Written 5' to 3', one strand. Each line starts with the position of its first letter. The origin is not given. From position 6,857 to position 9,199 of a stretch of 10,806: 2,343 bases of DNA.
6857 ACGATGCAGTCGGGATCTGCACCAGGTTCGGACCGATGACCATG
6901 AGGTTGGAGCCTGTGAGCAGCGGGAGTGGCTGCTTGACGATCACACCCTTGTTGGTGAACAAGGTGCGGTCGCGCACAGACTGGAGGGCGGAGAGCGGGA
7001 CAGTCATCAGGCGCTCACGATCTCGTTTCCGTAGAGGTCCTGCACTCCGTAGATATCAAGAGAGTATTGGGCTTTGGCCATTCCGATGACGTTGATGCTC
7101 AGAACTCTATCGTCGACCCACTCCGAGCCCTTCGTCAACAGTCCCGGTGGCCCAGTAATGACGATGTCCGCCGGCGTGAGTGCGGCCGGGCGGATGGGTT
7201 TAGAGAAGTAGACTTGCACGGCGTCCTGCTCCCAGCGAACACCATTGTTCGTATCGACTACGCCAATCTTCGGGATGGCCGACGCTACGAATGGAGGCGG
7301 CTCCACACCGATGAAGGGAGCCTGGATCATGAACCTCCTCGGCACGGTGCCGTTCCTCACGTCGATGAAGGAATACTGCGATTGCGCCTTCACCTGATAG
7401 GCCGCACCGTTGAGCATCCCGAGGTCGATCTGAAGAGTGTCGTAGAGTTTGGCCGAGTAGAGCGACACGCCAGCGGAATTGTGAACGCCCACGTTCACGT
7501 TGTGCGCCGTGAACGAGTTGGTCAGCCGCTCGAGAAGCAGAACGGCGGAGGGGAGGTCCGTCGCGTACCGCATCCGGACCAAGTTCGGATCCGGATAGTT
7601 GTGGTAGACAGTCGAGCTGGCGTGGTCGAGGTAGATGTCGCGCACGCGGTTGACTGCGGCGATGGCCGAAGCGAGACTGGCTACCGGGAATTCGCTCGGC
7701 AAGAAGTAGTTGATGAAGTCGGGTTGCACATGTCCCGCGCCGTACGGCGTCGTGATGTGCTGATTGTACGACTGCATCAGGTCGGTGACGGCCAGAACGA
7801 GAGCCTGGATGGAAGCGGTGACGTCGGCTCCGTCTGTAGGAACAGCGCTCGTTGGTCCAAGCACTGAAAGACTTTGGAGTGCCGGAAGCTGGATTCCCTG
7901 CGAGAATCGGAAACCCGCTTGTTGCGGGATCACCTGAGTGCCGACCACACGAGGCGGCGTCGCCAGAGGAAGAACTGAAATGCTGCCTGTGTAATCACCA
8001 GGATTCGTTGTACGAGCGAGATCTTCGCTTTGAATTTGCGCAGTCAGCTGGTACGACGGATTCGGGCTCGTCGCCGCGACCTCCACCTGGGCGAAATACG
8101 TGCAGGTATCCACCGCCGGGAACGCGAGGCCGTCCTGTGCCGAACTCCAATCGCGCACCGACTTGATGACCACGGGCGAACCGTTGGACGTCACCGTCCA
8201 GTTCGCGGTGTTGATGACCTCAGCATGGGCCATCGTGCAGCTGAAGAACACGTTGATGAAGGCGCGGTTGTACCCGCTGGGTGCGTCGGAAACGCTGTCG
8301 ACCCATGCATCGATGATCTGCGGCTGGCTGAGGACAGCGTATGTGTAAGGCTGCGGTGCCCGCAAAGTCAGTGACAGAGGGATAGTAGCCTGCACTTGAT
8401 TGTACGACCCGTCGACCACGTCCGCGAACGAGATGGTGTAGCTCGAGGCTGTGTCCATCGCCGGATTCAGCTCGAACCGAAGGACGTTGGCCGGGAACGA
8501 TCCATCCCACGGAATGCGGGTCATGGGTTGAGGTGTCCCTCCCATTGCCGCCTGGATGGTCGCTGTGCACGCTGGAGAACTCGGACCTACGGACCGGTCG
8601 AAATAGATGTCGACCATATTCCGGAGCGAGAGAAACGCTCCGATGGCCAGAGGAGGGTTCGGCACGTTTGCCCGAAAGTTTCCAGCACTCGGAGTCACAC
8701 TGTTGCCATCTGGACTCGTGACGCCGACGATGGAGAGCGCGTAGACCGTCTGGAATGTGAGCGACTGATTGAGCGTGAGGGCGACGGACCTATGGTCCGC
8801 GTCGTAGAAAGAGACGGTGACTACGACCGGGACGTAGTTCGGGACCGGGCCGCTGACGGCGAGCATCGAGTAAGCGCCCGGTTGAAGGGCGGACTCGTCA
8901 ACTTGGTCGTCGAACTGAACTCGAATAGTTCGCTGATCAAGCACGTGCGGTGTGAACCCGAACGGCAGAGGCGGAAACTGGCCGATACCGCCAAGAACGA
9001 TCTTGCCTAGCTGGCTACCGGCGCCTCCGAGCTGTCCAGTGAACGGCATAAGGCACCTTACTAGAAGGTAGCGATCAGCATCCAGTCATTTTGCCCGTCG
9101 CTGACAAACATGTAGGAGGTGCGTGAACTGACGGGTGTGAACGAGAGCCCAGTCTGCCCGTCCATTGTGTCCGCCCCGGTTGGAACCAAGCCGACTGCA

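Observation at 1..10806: Tightly coupled, all-minus-strand module of at least 4 large structural genes lacking signal peptides: likely a phage/prophage fibre and host-range module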

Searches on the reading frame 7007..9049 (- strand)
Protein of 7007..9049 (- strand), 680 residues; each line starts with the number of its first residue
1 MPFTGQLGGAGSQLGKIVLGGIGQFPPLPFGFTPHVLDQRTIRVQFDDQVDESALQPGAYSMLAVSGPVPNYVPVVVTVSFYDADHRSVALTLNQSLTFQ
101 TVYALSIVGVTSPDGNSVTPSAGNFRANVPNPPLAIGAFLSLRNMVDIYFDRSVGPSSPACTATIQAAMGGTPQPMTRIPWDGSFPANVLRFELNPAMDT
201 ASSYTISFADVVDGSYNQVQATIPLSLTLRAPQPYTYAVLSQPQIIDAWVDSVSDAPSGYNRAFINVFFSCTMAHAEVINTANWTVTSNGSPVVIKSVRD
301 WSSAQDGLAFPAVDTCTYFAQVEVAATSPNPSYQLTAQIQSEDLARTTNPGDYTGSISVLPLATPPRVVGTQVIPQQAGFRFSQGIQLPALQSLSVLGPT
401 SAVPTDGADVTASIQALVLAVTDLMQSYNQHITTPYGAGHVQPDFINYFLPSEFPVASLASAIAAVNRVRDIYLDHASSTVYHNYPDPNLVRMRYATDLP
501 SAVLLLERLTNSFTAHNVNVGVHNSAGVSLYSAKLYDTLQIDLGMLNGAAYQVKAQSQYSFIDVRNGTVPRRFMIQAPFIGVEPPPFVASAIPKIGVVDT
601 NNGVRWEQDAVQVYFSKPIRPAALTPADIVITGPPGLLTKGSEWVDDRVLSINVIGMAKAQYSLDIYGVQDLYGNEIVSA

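Call 7: search_protein_families(library=pfam, proteins=[window:7007-9049:-], max_evalue=0.1)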
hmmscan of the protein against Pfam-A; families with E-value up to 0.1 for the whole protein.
window:7007-9049:- (680 aa): 1 family
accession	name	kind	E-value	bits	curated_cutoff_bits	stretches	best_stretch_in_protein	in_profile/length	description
PF13205.12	Big_5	-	5.8e-12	46.7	23.6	2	39-117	22-94/105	Bacterial Ig-like domain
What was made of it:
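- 7007..9049 (-): 680-aa protein: a string of Ig-like beta-sandwich domains with one three-repeat His/His/Asp helical module (aa 414-540, window 7430-7810). Big_5 above the Pfam cutoff (call 7).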

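Call 8: search_protein_families(library=phrogs, proteins=[window:7007-9049:-], max_evalue=0.1)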
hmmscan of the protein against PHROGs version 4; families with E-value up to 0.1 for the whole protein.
window:7007-9049:- (680 aa): 0 families

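Call 9: find_encoding_contigs(protein=window:7010-9049:-, flank=10000, max_places=6)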
Protein window:7010-9049:- (680 aa): no gene with exactly this product is on record in the collection.

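Call 10: search_protein_families(library=ncbifam, proteins=[window:7007-9049:-], max_evalue=0.1)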
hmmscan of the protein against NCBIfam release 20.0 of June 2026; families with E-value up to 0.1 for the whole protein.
window:7007-9049:- (680 aa): 0 families

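Call 11: find_related_loci(query=window:7010-9049:-, collection=viral_contigs, flank=10000)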
Query window:7010-9049:- (680 aa) in viral_contigs; peptide patterns used: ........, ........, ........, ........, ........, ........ (x = any residue, [..] = any of these).
6 stretches matched a pattern, but none encodes a relative of the query by tblastn (E <= 1e-3).

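Call 12: search_dna_similar(query=window:7010-9049:-, collection=phages, mode=protein, max_evalue=0.001)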
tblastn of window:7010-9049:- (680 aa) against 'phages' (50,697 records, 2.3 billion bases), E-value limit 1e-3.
No match.
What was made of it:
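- Tried and rejected: A single-protein scan of IMG/VR and a tblastn of the 680-aa protein against 50,697 phage records found nothing (calls 11, 12).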

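Call 13: find_homologous_proteins(query=window:7010-9049:-, max_evalue=0.001)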
Query window:7010-9049:- (680 aa): 20 proteins with E <= 0.001 among 8000 candidates.
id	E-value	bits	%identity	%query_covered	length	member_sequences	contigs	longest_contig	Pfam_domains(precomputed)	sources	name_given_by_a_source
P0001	0.0e+0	1516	100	100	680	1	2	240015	PF13205.13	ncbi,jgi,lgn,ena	jgi:hypothetical protein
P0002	0.0e+0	1222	80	100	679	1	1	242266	PF13205.13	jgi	jgi:hypothetical protein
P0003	0.0e+0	1152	76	100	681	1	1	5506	PF13205.13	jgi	jgi:hypothetical protein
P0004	3.2e-288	976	67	100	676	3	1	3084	PF13205.13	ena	-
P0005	2.6e-285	966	65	100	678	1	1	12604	-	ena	-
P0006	1.6e-278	944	65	100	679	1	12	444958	PF13205.13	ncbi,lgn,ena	-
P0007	3.1e-278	943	65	100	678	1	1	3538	PF13205.13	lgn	-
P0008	1.5e-276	937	63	100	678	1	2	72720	PF13205.13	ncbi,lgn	-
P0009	3.6e-273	926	66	94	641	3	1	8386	-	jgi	jgi:hypothetical protein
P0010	3.3e-270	916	63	100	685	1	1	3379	PF13205.13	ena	-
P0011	1.1e-251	855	59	100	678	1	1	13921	-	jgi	jgi:hypothetical protein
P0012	3.7e-233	794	50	100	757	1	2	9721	-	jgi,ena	-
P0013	3.9e-212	725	52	100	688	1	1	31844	PF13205.13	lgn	-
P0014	1.2e-200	687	50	57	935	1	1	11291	PF13205.13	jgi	-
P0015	1.1e-194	667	51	57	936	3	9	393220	-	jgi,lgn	-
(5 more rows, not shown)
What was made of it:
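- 7007..9049 (-): 20 homologs found (call 13).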

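Call 14: find_encoding_contigs(protein=P0001, flank=10000, max_places=4)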
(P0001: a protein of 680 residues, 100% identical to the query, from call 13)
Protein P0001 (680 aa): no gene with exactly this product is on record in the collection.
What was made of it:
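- On Structural (baseplate/tail-fibre) module of a tailed phage (Caudoviricetes): The window's own 240-kb contig could not be fetched (calls 9, 14).
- Tried and rejected: Exact look-ups of the 680-aa protein and of P0001 returned nothing (calls 9, 14).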

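Call 15: find_encoding_contigs(protein=P0006, flank=10000, max_places=3)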
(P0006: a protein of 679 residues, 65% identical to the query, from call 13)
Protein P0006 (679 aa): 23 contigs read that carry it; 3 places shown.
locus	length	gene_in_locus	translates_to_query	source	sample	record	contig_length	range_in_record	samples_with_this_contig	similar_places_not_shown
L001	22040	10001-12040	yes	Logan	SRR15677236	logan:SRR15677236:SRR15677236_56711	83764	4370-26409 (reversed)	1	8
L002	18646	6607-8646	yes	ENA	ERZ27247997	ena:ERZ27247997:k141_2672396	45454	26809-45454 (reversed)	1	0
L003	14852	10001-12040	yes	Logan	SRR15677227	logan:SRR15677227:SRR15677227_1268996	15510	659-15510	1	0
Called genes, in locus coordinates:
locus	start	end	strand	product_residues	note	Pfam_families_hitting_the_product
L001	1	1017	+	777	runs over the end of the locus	-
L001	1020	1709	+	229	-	-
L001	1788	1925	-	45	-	-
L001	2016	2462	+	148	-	-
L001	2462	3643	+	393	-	-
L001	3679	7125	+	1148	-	-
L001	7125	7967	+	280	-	-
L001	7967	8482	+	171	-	-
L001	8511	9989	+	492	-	-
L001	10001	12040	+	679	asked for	PF13205:Big_5 (faint)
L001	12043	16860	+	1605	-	-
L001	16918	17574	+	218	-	-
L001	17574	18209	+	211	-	-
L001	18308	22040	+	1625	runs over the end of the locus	-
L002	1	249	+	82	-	?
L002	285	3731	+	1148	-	-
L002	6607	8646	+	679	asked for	PF13205:Big_5 (faint)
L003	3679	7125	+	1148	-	-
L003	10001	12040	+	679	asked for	PF13205:Big_5 (faint)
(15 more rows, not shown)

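Call 16: find_encoding_contigs(protein=P0002, flank=10000, max_places=2)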
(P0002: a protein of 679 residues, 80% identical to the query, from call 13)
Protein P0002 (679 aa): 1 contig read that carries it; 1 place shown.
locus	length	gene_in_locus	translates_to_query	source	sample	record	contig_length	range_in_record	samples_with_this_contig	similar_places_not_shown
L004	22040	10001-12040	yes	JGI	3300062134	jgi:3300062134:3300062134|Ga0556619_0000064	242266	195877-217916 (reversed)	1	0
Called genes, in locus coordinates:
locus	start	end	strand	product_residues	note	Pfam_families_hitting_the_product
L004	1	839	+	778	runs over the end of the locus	-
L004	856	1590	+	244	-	-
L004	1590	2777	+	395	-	-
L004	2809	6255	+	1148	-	-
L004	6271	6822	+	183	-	-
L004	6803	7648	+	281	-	-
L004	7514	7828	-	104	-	-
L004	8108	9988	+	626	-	-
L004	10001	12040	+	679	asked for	PF13205:Big_5 (faint)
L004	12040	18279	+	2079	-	-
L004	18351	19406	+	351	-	-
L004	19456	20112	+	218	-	-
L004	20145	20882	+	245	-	-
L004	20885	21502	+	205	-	-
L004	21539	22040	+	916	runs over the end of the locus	-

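Call 17: find_encoding_contigs(protein=P0015, flank=10000, max_places=2)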
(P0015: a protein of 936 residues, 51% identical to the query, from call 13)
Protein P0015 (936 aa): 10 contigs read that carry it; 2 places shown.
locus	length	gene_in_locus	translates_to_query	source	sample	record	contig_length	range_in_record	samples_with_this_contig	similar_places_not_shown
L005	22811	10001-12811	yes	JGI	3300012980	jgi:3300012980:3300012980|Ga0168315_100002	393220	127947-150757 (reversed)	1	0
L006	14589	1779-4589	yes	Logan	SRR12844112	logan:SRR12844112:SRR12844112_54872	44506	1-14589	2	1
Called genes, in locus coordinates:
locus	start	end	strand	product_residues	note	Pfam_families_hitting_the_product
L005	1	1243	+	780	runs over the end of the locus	-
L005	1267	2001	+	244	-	-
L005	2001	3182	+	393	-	-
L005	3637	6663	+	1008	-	-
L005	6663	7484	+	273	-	-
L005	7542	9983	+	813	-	-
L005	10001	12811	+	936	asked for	-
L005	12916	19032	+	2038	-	-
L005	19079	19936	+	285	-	-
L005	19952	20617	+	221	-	-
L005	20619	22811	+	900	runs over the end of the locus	-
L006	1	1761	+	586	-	?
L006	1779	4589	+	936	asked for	-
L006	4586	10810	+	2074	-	-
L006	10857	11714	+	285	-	-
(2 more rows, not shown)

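Call 18: search_protein_families(library=phrogs, proteins=[L004:856-1590:+, L004:1590-2777:+, L004:2809-6255:+, L004:6271-6822:+, L004:6803-7648:+, L004:18351-19406:+, L004:19456-20112:+, L004:20145-20882:+, L004:20885-21502:+], max_evalue=0.1)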
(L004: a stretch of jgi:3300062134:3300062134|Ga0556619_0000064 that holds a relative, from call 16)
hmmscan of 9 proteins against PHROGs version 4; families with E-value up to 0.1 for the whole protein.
L004:856-1590:+ (244 aa): 0 families

L004:1590-2777:+ (395 aa): 0 families

L004:2809-6255:+ (1148 aa): 1 family
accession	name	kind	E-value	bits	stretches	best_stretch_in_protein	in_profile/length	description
phrog_7947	-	unknown function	0.066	14.2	0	403-432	33-62/104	-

L004:6271-6822:+ (183 aa): 18 families
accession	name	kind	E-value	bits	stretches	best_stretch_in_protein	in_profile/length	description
phrog_1035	-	DNA, RNA and nucleotide metabolism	2e-17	64.9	1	12-152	62-221/271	endonuclease VII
phrog_3322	-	DNA, RNA and nucleotide metabolism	1.3e-08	35.9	1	60-159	41-151/162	endonuclease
phrog_2255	-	DNA, RNA and nucleotide metabolism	4.3e-07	30.6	1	7-122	47-133/211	HNH endonuclease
phrog_2214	-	DNA, RNA and nucleotide metabolism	1.9e-06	28.2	1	100-161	192-256/429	HNH endonuclease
phrog_3118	-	DNA, RNA and nucleotide metabolism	1e-05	26.2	1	81-142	24-97/287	HNH endonuclease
phrog_1400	-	moron, auxiliary metabolic gene and host takeover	3.8e-05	24.6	1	77-146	16-91/251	Srd anti-sigma factor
phrog_5558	-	moron, auxiliary metabolic gene and host takeover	0.00093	20.5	1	12-63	64-113/130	Lar-like restriction alleviation protein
phrog_2118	-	DNA, RNA and nucleotide metabolism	0.0014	19.2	1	104-150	179-230/301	HNH endonuclease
phrog_2340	-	DNA, RNA and nucleotide metabolism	0.0022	19.1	1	12-84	7-84/171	endonuclease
phrog_4592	-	moron, auxiliary metabolic gene and host takeover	0.0036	18.2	1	64-142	55-135/170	decoy of host sigma70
phrog_2633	-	DNA, RNA and nucleotide metabolism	0.0044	18.2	1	8-139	8-117/142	endonuclease VII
phrog_16726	-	DNA, RNA and nucleotide metabolism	0.0077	17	1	104-146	96-145/308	HNH endonuclease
phrog_25171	-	unknown function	0.014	16.7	1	104-137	28-61/73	-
phrog_9443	-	DNA, RNA and nucleotide metabolism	0.014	16.2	1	102-142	99-143/170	HNH endonuclease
phrog_2539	-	unknown function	0.017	16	0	6-38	90-119/229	-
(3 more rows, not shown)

L004:6803-7648:+ (281 aa): 0 families

L004:18351-19406:+ (351 aa): 2 families
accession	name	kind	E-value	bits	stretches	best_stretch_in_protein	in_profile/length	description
phrog_9998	-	unknown function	2.3e-05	24.8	1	72-145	41-116/401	-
phrog_5838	-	head and packaging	6.9e-05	21.8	1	73-148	248-326/1106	virion structural protein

L004:19456-20112:+ (218 aa): 1 family
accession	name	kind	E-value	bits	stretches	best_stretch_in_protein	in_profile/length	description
phrog_5417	-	unknown function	7.9e-21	75.5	1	33-218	14-156/156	-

L004:20145-20882:+ (245 aa): 6 families
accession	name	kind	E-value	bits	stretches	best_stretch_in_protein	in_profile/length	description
phrog_314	-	DNA, RNA and nucleotide metabolism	1.2e-17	65.2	1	7-188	179-319/574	homing endonuclease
phrog_7168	-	DNA, RNA and nucleotide metabolism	2.3e-14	54.5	1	10-222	5-213/284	homing endonuclease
phrog_5123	-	DNA, RNA and nucleotide metabolism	1.4e-11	45.5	1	10-149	5-139/152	homing endonuclease with GIY-YIG motif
phrog_826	-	DNA, RNA and nucleotide metabolism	2.3e-08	34.9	1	183-238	148-202/281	HNH endonuclease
phrog_1492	-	DNA, RNA and nucleotide metabolism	1e-07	32.5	1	201-239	168-208/414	HNH endonuclease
phrog_19446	-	DNA, RNA and nucleotide metabolism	2.3e-05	25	1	9-104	4-97/254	homing endonuclease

L004:20885-21502:+ (205 aa): 0 families
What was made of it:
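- HNH and GIY-YIG homing endonuclease genes interrupt the module in L004 (call 18).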

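Call 19: search_protein_families(library=pfam, proteins=[L004:856-1590:+, L004:1590-2777:+, L004:2809-6255:+, L004:6271-6822:+, L004:6803-7648:+, L004:18351-19406:+, L004:19456-20112:+, L004:20145-20882:+, L004:20885-21502:+], max_evalue=0.1)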
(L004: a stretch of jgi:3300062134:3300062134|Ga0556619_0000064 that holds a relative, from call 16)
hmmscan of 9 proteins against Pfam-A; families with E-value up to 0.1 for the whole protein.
L004:856-1590:+ (244 aa): 0 families

L004:1590-2777:+ (395 aa): 0 families

L004:2809-6255:+ (1148 aa): 1 family
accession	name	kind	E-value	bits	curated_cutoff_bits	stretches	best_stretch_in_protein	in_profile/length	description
PF04865.19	Baseplate_J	-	1.2e-08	35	21.1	1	425-624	6-177/255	Baseplate J-like protein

L004:6271-6822:+ (183 aa): 3 families
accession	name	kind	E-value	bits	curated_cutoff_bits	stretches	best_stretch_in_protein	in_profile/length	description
PF20120.5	DUF6510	-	0.026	14.9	26.4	0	98-140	23-60/86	Family of unknown function (DUF6510)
PF01844.29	HNH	-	0.059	14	21.4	1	104-142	1-45/47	HNH endonuclease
PF14279.12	HNH_5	-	0.067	13.6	27.5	0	104-140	1-42/56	HNH endonuclease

L004:6803-7648:+ (281 aa): 0 families

L004:18351-19406:+ (351 aa): 0 families

L004:19456-20112:+ (218 aa): 1 family
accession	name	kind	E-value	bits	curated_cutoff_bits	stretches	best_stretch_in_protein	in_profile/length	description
PF25691.1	BW3TFN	-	0.017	15.6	27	1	86-130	24-68/174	Baseplate wedge 3 tail fiber network component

L004:20145-20882:+ (245 aa): 2 families
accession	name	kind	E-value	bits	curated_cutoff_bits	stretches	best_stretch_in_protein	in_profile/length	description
PF01541.30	GIY-YIG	-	0.0013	19.4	22.6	1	7-56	2-43/78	GIY-YIG catalytic domain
PF25813.1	zf_VAL1_N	-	0.057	13.8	27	0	217-232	2-17/50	VAL1-like, N-terminal zinc finger domain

L004:20885-21502:+ (205 aa): 0 families
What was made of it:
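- On Structural (baseplate/tail-fibre) module of a tailed phage (Caudoviricetes): Baseplate_J at E 1.2e-8, above the cutoff, lies two to three genes upstream in L004 and also in L001 and L005 (calls 15-17, 19).
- The 1148-aa protein matches Baseplate_J at 35 bits against a cutoff of 21.1 (call 19).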

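Call 22: search_dna_similar(query=L004:2809-6255:+, collection=phages, mode=protein, max_evalue=0.001)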
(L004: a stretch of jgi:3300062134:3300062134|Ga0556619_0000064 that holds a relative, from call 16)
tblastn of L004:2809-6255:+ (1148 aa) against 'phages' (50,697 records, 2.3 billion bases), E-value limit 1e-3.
Records with a match: 5; places in all: 5; records where one place covers at least 80% of the query: 1.
Best place of each record, by identity: <60% 5.
By first word of the organism name: Bacillus 2; uncultured 1; Tunturiibacter 1; Virus 1.
By host as written in the record: - 2; Bacillus megaterium str. ATCC 43725 2; Tunturiibacter psychrotolerans X4BP1 1.
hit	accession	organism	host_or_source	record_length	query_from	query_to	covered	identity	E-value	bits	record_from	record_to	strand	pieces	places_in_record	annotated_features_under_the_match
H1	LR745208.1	uncultured phage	metagenomic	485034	10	1144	99%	34.1%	6e-161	536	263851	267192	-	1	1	record has no annotation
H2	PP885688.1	Tunturiibacter phage Tunturi_5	Tunturiibacter psychrotolerans X4BP1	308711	275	1032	66%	27.0%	4e-39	226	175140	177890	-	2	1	baseplate wedge subunit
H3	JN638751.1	Bacillus phage G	Bacillus megaterium str. ATCC 43725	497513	318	626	27%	22.7%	9e-9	66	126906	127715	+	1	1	188: gp188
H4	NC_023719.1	Bacillus phage G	Bacillus megaterium str. ATCC 43725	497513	318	626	27%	22.7%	9e-9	66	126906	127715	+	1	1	188: baseplate wedge subunit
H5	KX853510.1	Virus Rctr197k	enrichment culture DAMO/AAA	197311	396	628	20%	28.7%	5e-7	61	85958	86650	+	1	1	hypothetical protein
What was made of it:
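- The same protein matches wedge genes of LR745208.1 (34% identity over 99% of its length), Tunturi_5 and phage G (call 22).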

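Call 24: get_annotated_region(hit=H2, flank=20000)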
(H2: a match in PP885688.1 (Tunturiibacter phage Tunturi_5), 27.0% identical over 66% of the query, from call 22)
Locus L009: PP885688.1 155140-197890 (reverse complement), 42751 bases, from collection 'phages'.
description: Tunturiibacter phage Tunturi_5, complete genome.
organism: Tunturiibacter phage Tunturi_5 (NCBI taxid 3378199)
taxonomy: Viruses; Duplodnaviria; Heunggongvirae; Uroviricota; Caudoviricetes
host: Tunturiibacter psychrotolerans X4BP1; source: soil; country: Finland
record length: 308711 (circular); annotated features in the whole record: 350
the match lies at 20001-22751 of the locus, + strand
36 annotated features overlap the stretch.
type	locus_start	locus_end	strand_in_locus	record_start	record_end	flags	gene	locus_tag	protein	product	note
CDS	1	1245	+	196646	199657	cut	-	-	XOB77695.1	virion structural protein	ORF252; gp252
CDS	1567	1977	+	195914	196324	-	-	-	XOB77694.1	lipoprotein precursor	ORF251; gp251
CDS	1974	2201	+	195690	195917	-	-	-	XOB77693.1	hypothetical protein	ORF250; gp250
CDS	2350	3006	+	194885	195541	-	-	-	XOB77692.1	hypothetical protein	ORF249; gp249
CDS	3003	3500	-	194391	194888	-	-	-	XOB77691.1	hypothetical protein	ORF248; gp248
CDS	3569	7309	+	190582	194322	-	-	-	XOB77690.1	tail fiber protein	ORF247; gp247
CDS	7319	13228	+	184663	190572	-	-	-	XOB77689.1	regulator of chromosome condensation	ORF246; gp246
CDS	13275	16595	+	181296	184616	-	-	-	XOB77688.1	regulator of chromosome condensation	ORF245; gp245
CDS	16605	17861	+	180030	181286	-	-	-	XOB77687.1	minor tail protein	ORF244; gp244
CDS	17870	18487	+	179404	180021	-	-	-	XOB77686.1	hypothetical protein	ORF243; gp243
CDS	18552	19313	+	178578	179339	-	-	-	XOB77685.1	baseplate protein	ORF242; gp242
CDS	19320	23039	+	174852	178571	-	-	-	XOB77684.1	baseplate wedge subunit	ORF241; gp241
CDS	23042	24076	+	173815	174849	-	-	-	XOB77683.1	baseplate protein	ORF240; gp240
CDS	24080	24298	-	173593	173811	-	-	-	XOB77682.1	hypothetical protein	ORF239; gp239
CDS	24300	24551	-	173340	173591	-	-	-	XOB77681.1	hypothetical protein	ORF238; gp238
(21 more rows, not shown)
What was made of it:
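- On Structural (baseplate/tail-fibre) module of a tailed phage (Caudoviricetes): Tunturi_5, which shares homologous genes, has a portal gene 11 kb from its wedge gene (call 24).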

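Call 27: find_related_loci(query=A1, collection=genome_contigs, flank=10000)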
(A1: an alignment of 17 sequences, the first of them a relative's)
Query A1 (680 aa) in genome_contigs; peptide patterns used: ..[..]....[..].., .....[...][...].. (x = any residue, [..] = any of these).
14 stretches matched a pattern, but none encodes a relative of the query by tblastn (E <= 1e-3).

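Call 28: find_related_loci(query=A1, collection=viral_contigs, flank=10000)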
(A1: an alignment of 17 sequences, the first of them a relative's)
Query A1 (680 aa) in viral_contigs; peptide patterns used: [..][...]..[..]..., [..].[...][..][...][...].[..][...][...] (x = any residue, [..] = any of these).
74 stretches matched a pattern; 2 encode a relative of the query (tblastn E <= 1e-3); 2 distinct loci.
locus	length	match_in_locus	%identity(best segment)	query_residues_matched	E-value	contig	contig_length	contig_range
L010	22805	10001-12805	51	1-679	5e-119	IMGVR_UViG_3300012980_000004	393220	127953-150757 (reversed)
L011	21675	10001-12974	32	1-675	5e-55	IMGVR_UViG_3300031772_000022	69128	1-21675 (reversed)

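Call 30: search_solved_structures(query=A1, max_evalue=1)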
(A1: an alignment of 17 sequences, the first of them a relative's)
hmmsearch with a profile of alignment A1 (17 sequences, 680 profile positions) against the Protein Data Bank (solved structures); distinct sequences matched with E-value up to 1: 0.
